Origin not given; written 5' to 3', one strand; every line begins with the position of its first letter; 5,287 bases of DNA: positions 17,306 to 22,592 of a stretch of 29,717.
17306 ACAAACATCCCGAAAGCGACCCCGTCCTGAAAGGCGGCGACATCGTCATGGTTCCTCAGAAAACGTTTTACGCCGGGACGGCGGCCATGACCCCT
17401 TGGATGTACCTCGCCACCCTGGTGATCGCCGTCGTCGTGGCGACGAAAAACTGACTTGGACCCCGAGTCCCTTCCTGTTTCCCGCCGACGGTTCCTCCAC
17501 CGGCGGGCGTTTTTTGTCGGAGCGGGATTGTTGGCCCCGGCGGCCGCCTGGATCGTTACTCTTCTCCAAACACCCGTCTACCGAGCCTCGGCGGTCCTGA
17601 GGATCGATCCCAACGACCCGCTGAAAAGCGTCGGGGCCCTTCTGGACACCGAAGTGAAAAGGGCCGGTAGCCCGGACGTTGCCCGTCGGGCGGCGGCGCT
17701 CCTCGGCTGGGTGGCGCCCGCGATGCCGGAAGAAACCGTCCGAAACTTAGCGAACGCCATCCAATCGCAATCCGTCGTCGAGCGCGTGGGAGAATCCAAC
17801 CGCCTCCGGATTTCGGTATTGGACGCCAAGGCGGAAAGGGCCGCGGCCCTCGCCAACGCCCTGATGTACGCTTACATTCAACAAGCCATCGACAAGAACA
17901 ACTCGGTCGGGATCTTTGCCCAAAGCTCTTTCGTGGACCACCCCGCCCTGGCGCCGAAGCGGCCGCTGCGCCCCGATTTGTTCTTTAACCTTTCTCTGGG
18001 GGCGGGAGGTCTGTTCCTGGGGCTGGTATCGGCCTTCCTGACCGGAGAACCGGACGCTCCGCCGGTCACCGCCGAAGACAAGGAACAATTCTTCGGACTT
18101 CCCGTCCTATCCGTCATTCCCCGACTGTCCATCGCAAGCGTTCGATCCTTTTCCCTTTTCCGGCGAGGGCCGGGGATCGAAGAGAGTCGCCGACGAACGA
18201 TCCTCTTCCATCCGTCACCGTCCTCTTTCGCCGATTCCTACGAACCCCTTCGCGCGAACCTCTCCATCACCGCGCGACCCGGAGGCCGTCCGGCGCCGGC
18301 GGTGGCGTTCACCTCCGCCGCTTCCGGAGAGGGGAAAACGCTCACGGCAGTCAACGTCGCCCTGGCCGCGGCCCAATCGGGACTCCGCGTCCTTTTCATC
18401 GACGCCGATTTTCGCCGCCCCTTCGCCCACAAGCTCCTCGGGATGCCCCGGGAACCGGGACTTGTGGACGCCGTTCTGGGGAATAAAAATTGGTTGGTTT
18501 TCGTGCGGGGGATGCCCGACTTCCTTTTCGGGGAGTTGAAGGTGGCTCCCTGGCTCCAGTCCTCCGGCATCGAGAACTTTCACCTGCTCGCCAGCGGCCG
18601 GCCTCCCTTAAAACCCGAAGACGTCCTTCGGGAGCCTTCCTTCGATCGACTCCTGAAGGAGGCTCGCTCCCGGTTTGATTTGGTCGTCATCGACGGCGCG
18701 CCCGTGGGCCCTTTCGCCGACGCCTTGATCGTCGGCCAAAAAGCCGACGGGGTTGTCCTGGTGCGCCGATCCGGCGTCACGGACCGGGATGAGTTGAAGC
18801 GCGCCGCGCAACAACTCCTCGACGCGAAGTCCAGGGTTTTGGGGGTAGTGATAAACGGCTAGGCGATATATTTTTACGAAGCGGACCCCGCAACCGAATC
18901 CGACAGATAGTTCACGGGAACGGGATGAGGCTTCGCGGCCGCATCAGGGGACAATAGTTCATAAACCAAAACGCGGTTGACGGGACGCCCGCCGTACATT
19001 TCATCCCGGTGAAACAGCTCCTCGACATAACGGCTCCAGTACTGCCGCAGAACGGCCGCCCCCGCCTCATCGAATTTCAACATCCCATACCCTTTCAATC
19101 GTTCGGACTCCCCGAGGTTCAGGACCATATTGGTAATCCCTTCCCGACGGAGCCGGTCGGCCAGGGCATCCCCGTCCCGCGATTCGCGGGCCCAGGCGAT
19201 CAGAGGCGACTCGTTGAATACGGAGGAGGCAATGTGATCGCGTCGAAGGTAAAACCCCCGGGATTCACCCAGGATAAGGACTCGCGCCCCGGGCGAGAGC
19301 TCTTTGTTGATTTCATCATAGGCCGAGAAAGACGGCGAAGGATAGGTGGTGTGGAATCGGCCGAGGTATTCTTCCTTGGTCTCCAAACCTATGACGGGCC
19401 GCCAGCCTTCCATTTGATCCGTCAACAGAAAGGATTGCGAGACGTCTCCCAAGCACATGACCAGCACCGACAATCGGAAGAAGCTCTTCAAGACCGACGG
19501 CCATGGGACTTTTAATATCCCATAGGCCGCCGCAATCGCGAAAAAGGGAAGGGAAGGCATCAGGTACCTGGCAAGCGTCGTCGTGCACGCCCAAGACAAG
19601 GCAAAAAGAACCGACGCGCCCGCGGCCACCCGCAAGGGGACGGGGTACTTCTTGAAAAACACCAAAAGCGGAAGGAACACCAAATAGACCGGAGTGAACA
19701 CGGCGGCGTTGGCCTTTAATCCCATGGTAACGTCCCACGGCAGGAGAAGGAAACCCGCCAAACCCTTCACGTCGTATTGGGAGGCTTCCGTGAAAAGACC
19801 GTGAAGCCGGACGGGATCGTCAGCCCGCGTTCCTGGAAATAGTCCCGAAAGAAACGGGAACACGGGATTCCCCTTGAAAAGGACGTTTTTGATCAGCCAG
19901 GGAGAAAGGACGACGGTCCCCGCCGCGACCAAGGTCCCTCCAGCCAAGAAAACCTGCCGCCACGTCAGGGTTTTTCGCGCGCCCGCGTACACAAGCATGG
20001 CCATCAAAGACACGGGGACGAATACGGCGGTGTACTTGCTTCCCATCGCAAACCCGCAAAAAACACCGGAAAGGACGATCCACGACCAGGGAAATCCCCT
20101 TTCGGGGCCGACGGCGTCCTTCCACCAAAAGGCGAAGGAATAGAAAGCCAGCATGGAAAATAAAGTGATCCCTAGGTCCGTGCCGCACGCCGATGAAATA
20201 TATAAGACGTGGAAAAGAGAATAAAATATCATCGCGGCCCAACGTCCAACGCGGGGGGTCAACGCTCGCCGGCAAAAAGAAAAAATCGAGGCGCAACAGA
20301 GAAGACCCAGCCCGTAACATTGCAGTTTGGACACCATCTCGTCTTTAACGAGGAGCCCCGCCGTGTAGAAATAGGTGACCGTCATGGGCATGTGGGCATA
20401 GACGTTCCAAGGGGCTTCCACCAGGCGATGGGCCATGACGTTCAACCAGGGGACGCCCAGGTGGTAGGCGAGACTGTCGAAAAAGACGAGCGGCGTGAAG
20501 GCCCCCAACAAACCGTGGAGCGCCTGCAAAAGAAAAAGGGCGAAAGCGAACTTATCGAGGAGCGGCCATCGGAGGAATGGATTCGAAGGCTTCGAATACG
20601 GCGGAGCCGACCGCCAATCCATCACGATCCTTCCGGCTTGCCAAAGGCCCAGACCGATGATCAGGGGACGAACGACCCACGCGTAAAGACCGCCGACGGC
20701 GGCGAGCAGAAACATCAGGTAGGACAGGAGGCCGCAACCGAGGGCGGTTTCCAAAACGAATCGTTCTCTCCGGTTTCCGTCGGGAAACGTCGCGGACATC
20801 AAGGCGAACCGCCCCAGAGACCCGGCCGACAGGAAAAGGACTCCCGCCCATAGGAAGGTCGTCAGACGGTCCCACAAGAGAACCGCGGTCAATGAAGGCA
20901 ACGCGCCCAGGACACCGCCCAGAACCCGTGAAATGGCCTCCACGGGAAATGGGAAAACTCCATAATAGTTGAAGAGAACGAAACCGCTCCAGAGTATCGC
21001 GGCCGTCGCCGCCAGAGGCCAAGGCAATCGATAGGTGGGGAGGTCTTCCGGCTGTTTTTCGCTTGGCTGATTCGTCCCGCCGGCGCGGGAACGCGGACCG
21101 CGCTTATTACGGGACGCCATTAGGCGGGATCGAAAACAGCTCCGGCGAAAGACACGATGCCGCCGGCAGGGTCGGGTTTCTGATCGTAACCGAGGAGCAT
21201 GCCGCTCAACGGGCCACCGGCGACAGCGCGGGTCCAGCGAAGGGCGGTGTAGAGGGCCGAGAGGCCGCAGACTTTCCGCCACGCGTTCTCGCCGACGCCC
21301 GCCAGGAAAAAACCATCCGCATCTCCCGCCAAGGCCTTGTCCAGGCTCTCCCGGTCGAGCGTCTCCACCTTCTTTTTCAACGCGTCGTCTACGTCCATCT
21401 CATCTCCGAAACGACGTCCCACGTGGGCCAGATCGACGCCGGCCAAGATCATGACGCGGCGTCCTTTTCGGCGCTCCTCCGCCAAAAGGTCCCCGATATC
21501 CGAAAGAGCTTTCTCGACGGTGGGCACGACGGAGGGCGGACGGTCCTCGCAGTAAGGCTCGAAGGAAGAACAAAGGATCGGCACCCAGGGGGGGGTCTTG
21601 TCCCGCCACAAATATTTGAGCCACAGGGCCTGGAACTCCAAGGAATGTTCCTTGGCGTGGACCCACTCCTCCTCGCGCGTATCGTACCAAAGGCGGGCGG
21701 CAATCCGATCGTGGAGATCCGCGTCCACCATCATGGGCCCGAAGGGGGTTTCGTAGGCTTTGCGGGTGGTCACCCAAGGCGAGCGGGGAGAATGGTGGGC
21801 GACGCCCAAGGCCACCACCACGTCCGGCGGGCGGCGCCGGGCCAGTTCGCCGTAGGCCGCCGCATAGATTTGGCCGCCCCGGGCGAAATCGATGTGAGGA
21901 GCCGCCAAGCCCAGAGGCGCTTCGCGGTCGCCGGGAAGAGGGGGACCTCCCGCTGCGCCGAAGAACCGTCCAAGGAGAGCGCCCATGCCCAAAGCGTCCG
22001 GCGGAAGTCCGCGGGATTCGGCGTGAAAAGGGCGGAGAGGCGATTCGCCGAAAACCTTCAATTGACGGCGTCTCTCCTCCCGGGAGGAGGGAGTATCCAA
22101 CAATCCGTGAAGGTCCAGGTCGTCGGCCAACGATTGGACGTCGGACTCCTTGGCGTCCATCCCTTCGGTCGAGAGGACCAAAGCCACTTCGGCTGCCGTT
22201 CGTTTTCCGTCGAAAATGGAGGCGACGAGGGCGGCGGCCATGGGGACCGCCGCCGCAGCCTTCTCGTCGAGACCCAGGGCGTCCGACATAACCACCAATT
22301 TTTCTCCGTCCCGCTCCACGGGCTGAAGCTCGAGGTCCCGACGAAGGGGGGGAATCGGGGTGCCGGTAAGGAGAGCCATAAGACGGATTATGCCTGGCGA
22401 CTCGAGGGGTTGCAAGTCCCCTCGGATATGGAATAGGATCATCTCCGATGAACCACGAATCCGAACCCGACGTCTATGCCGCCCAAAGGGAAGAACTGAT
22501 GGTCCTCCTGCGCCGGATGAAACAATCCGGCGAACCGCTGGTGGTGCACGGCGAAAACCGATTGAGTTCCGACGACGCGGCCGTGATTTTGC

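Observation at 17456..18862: Wzc-like kinase with intact Walker motifs, no Tyr tail and a very short periplasmic domain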

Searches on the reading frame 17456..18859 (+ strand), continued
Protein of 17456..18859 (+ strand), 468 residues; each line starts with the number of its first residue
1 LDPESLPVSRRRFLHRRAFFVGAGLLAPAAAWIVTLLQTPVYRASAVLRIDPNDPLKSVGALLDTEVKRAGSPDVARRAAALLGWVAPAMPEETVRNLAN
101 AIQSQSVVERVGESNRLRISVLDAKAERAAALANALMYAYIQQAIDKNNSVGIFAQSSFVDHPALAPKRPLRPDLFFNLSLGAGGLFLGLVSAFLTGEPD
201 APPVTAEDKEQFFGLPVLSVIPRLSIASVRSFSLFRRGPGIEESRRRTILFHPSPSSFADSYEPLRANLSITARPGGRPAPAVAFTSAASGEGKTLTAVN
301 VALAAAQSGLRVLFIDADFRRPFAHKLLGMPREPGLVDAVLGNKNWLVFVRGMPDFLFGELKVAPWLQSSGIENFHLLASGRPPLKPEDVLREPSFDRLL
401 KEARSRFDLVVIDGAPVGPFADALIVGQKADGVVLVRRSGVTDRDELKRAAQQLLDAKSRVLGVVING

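Call 96: search_protein_families(library=ncbifam, proteins=[P0124, P0099, P0002], max_evalue=0.001)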
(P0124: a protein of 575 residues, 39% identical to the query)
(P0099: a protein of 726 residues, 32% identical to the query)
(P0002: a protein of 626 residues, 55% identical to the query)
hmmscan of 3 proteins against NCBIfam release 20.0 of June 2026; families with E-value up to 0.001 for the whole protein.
P0124 (575 aa): 7 families
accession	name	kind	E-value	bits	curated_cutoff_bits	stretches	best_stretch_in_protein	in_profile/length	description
TIGR01007.1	eps_fam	subfamily_domain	4.4e-22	78.6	108.05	1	366-571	1-187/204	polysaccharide biosynthesis tyrosine autokinase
TIGR03029.1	EpsG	equivalog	6.1e-18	65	313.8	1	338-571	57-272/274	chain length determinant protein tyrosine kinase EpsG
TIGR03018.1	pepcterm_TyrKin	hypoth_equivalog_domain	1.2e-17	63.9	230.65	1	355-563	2-200/207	XrtA-associated tyrosine autokinase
NF008568.0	PRK11519.1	equivalog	6.7e-15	54.3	1068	1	386-524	526-647/720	tyrosine-protein kinase Wzc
TIGR01005.1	eps_transp_fam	subfamily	5.1e-12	44.8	411.7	1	383-571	544-715/754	exopolysaccharide transport protein family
TIGR03007.1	pepcterm_ChnLen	equivalog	4e-10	38.5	278.85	1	149-239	217-308/498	XrtA system polysaccharide chain length determinant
NF007350.0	PRK09841.1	equivalog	1.5e-08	33.3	1248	1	387-542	532-670/726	tyrosine-protein kinase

P0099 (726 aa): 22 families
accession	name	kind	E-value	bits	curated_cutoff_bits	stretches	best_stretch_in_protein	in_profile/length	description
TIGR01005.1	eps_transp_fam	subfamily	5.5e-47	160.4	411.7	1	47-701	6-692/754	exopolysaccharide transport protein family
NF008568.0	PRK11519.1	equivalog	1.3e-39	136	1068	2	403-725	375-696/720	tyrosine-protein kinase Wzc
NF007350.0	PRK09841.1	equivalog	3.3e-39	134.6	1248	1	403-725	375-701/726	tyrosine-protein kinase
TIGR01007.1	eps_fam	subfamily_domain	1e-37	129.7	108.05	1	532-725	1-188/204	polysaccharide biosynthesis tyrosine autokinase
TIGR03017.1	EpsF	equivalog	1e-34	120.1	422.75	1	66-498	22-442/444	chain length determinant protein EpsF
TIGR03018.1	pepcterm_TyrKin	hypoth_equivalog_domain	1.4e-31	109.5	230.65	1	529-715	10-199/207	XrtA-associated tyrosine autokinase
TIGR03029.1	EpsG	equivalog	6.6e-25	87.8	313.8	1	530-725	83-273/274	chain length determinant protein tyrosine kinase EpsG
TIGR03007.1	pepcterm_ChnLen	equivalog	8.1e-23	80.4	278.85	1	168-501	103-462/498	XrtA system polysaccharide chain length determinant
TIGR01968.1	minD_bact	equivalog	2.1e-12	47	212.9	1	552-675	2-122/261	septum site-determining protein MinD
TIGR01969.1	minD_arch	subfamily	9.6e-11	41.3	201.75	1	553-725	2-168/251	cell division ATPase MinD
NF041546.1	ParA_partition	equivalog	6.3e-10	38.9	180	1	553-589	1-37/203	ParA family partition ATPase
TIGR03371.1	cellulose_yhjQ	equivalog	5.8e-09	35.8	157.85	1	552-701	2-150/246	cellulose biosynthesis protein BcsQ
NF047398.1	AAA_KGGVGR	domain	3.7e-08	33.9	90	1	551-641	2-102/190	KGGVGR-motif variant AAA ATPase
TIGR03815.1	CpaE_hom_Actino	equivalog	5.1e-08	32.4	154.45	1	552-701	112-258/340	septum site-determining protein Ssd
TIGR01006.1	polys_exp_MPA1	subfamily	8.3e-08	31.9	296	1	401-500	124-222/226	CspC family polysaccharide chain length determinant protein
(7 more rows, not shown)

P0002 (626 aa): 14 families
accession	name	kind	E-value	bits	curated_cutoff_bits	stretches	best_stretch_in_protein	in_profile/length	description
NF007350.0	PRK09841.1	equivalog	2.3e-50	171.5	1248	1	106-620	206-724/726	tyrosine-protein kinase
NF008568.0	PRK11519.1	equivalog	3.6e-46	157.7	1068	1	106-619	206-716/720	tyrosine-protein kinase Wzc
TIGR01005.1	eps_transp_fam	subfamily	7.5e-46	156.7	411.7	2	234-616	358-732/754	exopolysaccharide transport protein family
TIGR01007.1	eps_fam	subfamily_domain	3.6e-41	140.9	108.05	2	486-616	75-203/204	polysaccharide biosynthesis tyrosine autokinase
TIGR03007.1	pepcterm_ChnLen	equivalog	7.4e-39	133.3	278.85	3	9-197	3-192/498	XrtA system polysaccharide chain length determinant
TIGR03018.1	pepcterm_TyrKin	hypoth_equivalog_domain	1.1e-28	100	230.65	1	383-599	4-207/207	XrtA-associated tyrosine autokinase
TIGR03029.1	EpsG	equivalog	9.8e-27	93.8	313.8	1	376-600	69-274/274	chain length determinant protein tyrosine kinase EpsG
TIGR03017.1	EpsF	equivalog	3.1e-22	78.9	422.75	2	9-198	3-203/444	chain length determinant protein EpsF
TIGR01006.1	polys_exp_MPA1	subfamily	6.7e-14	51.9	296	1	293-356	161-224/226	CspC family polysaccharide chain length determinant protein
TIGR03815.1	CpaE_hom_Actino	equivalog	6e-07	28.9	154.45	1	409-597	108-279/340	septum site-determining protein Ssd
TIGR01969.1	minD_arch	subfamily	3.9e-06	26.2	201.75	0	528-603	98-172/251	cell division ATPase MinD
TIGR01968.1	minD_bact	equivalog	7.8e-06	25.4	212.9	1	416-547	5-120/261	septum site-determining protein MinD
TIGR01010.1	BexC_CtrB_KpsE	subfamily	4.6e-05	22.7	437.5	1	128-327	132-353/362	polysaccharide export inner-membrane protein, BexC/CtrB/KpsE family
NF041864.1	EpsV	equivalog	7.3e-05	21.5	800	0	276-352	404-480/484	PCP family exopolysaccharide biosynthesis protein EpsV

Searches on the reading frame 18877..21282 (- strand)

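Call 3: search_protein_families(library=pfam, proteins=[window:18877-21282:-], max_evalue=0.01)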
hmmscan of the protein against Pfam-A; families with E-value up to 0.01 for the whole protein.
window:18877-21282:- (802 aa): 2 families
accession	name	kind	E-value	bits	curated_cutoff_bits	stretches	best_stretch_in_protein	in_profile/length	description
PF13231.12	PMT_2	-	1.3e-09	39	26.1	1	313-462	19-157/160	Dolichyl-phosphate-mannose-protein mannosyltransferase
PF02366.24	PMT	-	0.00012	22.2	22.7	1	325-435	92-201/245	Dolichyl-phosphate-mannose-protein mannosyltransferase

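Call 4: search_protein_families(library=ncbifam, proteins=[window:18877-21282:-], max_evalue=0.01)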
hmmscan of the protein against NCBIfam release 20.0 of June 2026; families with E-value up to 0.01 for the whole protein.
window:18877-21282:- (802 aa): 1 family
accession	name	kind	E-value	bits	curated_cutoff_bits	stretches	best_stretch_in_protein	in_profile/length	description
NF047510.1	LIC_10190_fam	subfamily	6.5e-07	28.4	100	1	148-482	9-319/424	LIC_10190 family membrane protein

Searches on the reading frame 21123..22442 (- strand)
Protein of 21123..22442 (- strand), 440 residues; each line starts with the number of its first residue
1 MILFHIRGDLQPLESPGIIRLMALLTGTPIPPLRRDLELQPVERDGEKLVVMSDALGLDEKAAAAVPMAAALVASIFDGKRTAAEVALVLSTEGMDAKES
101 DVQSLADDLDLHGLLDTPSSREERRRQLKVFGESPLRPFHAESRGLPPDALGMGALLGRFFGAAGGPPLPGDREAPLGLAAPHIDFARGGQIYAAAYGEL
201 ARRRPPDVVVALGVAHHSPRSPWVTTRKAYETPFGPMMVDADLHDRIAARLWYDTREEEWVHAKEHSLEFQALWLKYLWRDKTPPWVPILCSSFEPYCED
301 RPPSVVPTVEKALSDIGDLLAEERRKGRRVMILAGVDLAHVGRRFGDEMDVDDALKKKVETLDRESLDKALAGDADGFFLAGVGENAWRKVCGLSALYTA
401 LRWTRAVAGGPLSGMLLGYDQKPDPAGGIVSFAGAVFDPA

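Call 3: search_protein_families(library=pfam, proteins=[window:21123-22442:-], max_evalue=0.01)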
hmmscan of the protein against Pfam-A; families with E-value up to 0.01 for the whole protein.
window:21123-22442:- (440 aa): 1 family
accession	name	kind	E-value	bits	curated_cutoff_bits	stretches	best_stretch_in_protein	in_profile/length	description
PF01875.22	Memo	-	7.6e-28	97.9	27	1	179-425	36-255/269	Memo-like protein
